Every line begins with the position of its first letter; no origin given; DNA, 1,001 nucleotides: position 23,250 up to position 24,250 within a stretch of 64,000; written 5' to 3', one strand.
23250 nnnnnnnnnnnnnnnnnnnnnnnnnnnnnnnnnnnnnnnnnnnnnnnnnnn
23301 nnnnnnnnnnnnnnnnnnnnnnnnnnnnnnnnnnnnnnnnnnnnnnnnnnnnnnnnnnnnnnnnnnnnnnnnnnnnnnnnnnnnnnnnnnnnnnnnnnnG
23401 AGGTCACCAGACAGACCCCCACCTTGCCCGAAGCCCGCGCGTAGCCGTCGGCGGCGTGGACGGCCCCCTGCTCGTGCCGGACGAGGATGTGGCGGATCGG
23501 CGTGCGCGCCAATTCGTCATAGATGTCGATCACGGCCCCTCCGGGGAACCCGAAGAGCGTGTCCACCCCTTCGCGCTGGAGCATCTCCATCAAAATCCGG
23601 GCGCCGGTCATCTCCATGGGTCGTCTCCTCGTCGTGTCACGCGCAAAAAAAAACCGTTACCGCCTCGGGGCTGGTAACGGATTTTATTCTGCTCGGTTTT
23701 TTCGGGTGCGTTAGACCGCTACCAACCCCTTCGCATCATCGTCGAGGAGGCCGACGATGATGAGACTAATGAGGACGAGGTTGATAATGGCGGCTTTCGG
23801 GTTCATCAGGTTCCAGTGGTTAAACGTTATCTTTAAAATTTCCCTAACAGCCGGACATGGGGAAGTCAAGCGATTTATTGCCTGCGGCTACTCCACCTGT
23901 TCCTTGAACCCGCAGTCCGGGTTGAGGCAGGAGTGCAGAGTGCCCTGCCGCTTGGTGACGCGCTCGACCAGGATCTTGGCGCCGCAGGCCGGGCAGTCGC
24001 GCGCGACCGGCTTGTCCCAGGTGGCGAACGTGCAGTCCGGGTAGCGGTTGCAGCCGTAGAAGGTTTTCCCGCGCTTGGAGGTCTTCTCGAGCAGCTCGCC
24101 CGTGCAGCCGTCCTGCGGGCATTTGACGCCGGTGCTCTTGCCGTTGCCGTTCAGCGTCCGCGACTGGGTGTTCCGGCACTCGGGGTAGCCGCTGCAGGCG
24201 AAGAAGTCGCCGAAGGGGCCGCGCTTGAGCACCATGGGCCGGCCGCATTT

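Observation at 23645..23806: Leader-peptide transcription attenuator upstream of ilvB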

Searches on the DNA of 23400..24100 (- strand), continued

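Call 49: search_with_rna_model(model_id=R1, source=L162, start=700, end=1100, max_evalue=0.01, filters=off, show_alignments=1)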
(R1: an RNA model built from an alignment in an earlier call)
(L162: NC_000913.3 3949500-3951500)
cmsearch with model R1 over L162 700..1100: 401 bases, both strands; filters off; matches with E-value up to 0.01: 1.
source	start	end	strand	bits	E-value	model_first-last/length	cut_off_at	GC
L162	815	979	+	30.9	1.4e-06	1-166/166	no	0.51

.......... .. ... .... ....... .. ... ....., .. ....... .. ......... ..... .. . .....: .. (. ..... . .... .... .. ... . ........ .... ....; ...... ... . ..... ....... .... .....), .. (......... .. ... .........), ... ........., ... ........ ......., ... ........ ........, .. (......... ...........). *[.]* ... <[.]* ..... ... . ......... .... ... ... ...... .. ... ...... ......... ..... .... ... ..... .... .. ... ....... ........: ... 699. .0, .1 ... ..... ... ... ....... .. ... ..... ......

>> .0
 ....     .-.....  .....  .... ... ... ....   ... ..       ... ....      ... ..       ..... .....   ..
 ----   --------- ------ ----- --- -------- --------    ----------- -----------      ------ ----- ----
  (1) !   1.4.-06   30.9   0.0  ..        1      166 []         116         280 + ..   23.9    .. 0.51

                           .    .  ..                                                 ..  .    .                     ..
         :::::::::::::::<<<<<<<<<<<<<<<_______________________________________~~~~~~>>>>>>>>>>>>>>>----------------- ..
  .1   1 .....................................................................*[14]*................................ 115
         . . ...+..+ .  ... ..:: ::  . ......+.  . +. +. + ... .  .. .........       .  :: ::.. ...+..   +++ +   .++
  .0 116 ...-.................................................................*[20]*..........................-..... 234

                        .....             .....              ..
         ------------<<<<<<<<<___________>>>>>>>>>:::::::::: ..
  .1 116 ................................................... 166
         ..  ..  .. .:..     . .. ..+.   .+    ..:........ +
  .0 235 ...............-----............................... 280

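Call 55: search_with_rna_model(model_id=R1, source=L163, start=1000, end=3001, max_evalue=10, filters=off)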
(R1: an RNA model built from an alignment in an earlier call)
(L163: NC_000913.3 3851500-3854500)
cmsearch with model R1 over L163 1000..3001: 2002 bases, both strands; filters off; matches with E-value up to 10: 10.
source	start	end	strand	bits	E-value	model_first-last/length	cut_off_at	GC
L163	2430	2505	-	7.6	0.34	1-166/166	no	0.42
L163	1329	1489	-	6.8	0.5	1-166/166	no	0.58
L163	2054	2197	+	4.8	1.2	1-166/166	no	0.44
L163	2370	2455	+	4.4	1.5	1-166/166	no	0.3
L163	1470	1651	+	3.5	2.3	1-166/166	no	0.42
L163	2800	2930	+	2.6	3.4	1-166/166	no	0.54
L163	1615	1760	-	2.3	4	1-166/166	no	0.49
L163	1223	1305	+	2.1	4.4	1-166/166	no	0.51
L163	1329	1365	+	1.2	6.5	120-156/166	no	0.65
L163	2708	2799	+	0.3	10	1-166/166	no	0.59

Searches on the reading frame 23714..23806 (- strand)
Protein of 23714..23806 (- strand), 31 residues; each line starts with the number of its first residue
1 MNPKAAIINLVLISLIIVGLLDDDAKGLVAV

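Call 52: search_protein_families(library=pfam, max_evalue=10, proteins=[window:23714-23806:-])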
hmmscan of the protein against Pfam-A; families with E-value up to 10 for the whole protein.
seq(31 aa): 1 family
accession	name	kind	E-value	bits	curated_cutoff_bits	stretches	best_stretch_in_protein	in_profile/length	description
PF08046.16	IlvGEDA_leader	-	0.056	13.5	25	1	7-18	7-18/32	IlvGEDA operon leader peptide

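Call 53: search_protein_families(library=ncbifam, max_evalue=10, proteins=[window:23714-23806:-])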
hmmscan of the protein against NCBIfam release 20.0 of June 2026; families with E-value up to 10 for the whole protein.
seq(31 aa): 0 families
